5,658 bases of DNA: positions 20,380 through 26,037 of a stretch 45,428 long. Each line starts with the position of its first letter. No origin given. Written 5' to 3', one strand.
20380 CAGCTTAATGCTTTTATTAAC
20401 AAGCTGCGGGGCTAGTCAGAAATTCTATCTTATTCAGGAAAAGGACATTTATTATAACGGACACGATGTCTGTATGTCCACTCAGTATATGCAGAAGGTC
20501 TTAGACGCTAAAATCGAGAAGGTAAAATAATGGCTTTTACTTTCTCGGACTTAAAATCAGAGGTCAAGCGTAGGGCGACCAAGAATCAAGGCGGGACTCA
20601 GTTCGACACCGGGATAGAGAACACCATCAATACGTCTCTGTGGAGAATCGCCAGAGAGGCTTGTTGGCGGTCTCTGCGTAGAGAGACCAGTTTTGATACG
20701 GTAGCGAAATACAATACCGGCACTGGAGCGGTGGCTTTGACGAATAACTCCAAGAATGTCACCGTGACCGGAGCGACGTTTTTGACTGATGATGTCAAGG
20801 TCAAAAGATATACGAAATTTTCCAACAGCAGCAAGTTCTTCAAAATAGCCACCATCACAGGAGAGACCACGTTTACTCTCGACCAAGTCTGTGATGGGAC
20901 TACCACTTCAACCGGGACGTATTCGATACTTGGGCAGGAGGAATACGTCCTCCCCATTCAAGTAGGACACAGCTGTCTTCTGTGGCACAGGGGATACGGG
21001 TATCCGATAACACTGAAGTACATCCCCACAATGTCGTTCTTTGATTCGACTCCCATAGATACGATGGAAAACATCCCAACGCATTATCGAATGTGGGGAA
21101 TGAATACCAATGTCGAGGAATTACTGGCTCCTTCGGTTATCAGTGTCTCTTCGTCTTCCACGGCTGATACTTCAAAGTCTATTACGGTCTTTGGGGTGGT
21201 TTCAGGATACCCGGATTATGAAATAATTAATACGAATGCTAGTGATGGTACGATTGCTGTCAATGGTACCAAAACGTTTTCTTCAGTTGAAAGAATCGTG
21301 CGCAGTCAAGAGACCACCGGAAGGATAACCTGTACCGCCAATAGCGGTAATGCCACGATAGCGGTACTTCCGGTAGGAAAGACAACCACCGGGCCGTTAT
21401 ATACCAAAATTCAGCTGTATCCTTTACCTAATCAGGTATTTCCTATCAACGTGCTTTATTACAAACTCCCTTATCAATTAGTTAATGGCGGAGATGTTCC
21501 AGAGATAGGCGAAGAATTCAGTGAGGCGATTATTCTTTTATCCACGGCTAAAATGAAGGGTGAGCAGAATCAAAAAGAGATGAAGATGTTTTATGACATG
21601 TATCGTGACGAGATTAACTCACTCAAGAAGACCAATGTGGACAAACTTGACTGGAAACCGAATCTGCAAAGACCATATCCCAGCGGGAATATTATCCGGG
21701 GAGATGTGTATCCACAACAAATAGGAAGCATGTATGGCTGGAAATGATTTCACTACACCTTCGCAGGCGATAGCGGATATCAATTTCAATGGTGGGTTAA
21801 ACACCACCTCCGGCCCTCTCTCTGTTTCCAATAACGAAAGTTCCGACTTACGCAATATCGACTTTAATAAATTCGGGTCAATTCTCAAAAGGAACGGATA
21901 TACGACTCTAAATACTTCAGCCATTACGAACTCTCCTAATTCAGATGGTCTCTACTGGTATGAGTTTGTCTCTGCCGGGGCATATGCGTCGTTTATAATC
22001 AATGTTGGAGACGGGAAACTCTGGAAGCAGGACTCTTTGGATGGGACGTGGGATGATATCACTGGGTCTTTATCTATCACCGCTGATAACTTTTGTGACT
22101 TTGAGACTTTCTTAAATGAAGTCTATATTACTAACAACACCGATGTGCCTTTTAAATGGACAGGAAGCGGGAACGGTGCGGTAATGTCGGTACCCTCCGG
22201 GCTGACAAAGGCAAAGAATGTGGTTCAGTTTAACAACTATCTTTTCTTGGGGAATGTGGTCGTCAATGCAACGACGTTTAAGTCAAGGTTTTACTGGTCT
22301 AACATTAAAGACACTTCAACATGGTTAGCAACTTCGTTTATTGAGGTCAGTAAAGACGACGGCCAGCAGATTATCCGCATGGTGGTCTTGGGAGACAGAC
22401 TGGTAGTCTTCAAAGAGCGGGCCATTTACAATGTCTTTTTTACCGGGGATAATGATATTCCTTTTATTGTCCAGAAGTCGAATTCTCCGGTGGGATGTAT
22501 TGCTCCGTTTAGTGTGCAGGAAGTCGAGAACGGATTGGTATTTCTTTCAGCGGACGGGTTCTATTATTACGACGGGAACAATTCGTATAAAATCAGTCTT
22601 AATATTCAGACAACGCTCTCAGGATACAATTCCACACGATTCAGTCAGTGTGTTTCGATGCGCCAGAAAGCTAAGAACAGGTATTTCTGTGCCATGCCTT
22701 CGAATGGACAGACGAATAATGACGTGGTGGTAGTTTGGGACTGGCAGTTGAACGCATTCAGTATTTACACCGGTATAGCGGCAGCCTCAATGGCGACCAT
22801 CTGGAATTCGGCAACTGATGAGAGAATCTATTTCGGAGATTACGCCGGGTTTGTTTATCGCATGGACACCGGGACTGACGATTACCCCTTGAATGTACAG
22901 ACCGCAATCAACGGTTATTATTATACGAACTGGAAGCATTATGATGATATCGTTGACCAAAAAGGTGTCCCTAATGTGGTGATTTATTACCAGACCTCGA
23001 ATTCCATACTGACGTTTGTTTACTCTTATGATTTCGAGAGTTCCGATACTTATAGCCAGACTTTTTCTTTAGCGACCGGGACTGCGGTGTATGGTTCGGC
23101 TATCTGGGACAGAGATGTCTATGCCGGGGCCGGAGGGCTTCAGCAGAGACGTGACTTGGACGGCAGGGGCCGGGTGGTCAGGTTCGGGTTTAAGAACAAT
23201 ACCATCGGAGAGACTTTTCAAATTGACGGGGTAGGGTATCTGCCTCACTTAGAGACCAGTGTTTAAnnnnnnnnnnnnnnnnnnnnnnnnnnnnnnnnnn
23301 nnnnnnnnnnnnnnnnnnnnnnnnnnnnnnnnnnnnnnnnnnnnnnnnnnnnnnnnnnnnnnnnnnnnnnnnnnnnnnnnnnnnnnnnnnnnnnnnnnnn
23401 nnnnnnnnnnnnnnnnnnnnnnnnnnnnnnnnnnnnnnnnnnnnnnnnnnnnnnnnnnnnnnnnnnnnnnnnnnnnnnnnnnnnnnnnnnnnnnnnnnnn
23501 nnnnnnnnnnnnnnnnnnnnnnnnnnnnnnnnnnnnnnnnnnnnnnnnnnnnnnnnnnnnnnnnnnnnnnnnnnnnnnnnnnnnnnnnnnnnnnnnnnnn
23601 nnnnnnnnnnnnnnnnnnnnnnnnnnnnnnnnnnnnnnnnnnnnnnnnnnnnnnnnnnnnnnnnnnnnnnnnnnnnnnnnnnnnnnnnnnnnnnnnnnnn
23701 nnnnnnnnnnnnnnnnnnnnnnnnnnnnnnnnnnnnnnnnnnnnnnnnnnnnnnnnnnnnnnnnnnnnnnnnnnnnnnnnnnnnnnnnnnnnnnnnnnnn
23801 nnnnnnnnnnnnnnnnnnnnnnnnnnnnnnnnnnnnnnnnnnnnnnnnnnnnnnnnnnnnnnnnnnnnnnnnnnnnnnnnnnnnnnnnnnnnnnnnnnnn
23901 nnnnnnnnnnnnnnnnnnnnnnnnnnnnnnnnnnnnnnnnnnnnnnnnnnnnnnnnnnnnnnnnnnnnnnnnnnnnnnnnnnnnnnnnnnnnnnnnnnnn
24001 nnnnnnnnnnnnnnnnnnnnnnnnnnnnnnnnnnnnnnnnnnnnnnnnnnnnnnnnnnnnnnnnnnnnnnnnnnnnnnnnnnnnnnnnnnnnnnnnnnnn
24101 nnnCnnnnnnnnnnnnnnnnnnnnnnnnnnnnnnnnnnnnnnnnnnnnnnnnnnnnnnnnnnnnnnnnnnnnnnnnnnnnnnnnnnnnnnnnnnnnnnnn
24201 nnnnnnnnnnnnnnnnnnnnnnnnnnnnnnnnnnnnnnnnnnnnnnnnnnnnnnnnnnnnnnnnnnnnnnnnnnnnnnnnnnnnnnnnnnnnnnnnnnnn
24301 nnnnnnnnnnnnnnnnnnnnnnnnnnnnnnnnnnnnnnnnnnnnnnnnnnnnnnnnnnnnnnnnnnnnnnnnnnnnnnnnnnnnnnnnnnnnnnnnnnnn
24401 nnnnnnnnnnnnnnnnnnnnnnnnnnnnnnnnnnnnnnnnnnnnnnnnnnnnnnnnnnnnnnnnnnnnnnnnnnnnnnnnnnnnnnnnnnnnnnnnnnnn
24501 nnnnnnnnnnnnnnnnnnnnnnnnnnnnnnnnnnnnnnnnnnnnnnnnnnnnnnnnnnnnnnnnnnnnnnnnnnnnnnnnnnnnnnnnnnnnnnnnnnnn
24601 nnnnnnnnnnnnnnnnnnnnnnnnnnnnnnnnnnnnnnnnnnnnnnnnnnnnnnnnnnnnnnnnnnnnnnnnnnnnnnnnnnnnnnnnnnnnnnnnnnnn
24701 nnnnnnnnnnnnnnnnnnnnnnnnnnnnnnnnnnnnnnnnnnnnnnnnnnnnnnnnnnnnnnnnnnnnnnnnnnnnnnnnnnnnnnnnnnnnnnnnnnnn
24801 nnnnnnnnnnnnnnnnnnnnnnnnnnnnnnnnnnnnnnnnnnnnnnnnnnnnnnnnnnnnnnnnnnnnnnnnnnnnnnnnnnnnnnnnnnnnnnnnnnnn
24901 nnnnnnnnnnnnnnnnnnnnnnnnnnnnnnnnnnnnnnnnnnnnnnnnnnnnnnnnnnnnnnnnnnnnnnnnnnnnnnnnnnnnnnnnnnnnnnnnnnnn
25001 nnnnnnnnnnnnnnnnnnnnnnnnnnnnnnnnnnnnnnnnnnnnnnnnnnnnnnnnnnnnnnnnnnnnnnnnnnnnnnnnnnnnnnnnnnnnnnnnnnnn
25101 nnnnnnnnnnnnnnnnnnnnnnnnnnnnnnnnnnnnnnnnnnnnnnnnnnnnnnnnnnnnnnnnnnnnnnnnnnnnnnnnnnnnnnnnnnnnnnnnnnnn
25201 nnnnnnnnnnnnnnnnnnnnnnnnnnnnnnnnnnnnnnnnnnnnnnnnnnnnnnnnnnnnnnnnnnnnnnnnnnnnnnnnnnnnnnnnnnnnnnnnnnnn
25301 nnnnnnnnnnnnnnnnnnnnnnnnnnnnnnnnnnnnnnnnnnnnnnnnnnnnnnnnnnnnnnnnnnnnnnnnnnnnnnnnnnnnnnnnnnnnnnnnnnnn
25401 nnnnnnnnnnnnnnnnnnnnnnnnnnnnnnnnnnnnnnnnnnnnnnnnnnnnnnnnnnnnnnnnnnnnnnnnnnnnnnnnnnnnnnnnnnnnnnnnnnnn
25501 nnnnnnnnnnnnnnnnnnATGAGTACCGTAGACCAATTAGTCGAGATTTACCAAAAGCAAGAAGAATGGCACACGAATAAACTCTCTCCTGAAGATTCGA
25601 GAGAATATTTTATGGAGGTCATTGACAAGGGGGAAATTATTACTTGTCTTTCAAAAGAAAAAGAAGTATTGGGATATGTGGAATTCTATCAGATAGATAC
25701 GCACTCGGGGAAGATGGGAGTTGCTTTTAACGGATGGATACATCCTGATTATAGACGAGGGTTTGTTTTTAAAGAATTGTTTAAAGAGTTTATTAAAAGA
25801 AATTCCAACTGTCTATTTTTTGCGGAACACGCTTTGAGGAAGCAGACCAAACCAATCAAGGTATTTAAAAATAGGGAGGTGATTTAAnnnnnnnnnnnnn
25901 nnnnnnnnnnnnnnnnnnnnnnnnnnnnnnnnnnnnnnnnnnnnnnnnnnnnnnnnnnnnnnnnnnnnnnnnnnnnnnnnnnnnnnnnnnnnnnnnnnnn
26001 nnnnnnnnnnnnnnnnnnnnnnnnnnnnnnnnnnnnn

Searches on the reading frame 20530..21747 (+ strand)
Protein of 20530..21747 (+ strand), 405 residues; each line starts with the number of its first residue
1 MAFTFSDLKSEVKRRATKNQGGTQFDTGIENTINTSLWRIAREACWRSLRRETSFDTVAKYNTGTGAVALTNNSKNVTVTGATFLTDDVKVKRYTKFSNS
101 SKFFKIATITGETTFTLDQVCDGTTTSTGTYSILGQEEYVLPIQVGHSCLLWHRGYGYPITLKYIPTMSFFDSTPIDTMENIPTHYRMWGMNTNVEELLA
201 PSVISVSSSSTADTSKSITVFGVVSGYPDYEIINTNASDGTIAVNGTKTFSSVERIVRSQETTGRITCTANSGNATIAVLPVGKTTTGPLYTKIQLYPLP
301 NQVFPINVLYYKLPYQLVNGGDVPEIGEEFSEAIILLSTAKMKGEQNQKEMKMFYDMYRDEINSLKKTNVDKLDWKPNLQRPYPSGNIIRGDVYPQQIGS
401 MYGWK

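Call 8: search_protein_families(library=phrogs, proteins=[window:20530-21747:+], max_evalue=0.001)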
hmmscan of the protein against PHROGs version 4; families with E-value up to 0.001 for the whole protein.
window:20530-21747:+ (405 aa): 2 families
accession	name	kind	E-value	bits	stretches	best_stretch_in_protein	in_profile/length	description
phrog_10775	-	tail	5.6e-06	27.2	1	287-368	137-220/237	tail protein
phrog_9922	-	tail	2.7e-05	24.6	1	65-134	3-72/199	minor tail protein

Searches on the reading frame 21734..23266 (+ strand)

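Call 8: search_protein_families(library=phrogs, proteins=[window:21734-23266:+], max_evalue=0.001)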
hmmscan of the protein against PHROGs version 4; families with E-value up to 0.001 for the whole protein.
window:21734-23266:+ (510 aa): 4 families
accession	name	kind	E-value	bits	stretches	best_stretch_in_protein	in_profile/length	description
phrog_3287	-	head and packaging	1.2e-33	117.7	1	16-382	8-370/524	virion structural protein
phrog_5107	-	lysis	1.4e-13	51.1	1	217-491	232-513/533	amidase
phrog_578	-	connector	2.2e-11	44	1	128-319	107-304/486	head closure Hc3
phrog_511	-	head and packaging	1e-05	25.1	1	211-288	605-680/862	internal virion protein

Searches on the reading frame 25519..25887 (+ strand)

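Call 20: search_protein_families(library=phrogs, proteins=[window:25519-25887:+], max_evalue=0.001)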
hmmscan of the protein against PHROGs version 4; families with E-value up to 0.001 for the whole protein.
window:25519-25887:+ (122 aa): 2 families
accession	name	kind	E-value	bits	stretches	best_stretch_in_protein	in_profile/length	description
phrog_1249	-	other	1.1e-06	29.5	1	3-93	17-116/180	acetyltransferase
phrog_3810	-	other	0.00027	21.9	1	10-118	28-139/155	acetyltransferase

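Call 69: search_protein_families(library=pfam, proteins=[window:25519-25887:+], max_evalue=0.01)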
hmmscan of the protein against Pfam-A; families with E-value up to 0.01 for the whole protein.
window:25519-25887:+ (122 aa): 2 families
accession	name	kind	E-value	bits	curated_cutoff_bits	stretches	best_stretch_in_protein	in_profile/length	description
PF00583.31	Acetyltransf_1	-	0.00052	20.7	20.7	1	9-87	3-80/116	Acetyltransferase (GNAT) family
PF13302.13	Acetyltransf_3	-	0.00068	20.8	25.4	1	5-91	13-104/138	Acetyltransferase (GNAT) domain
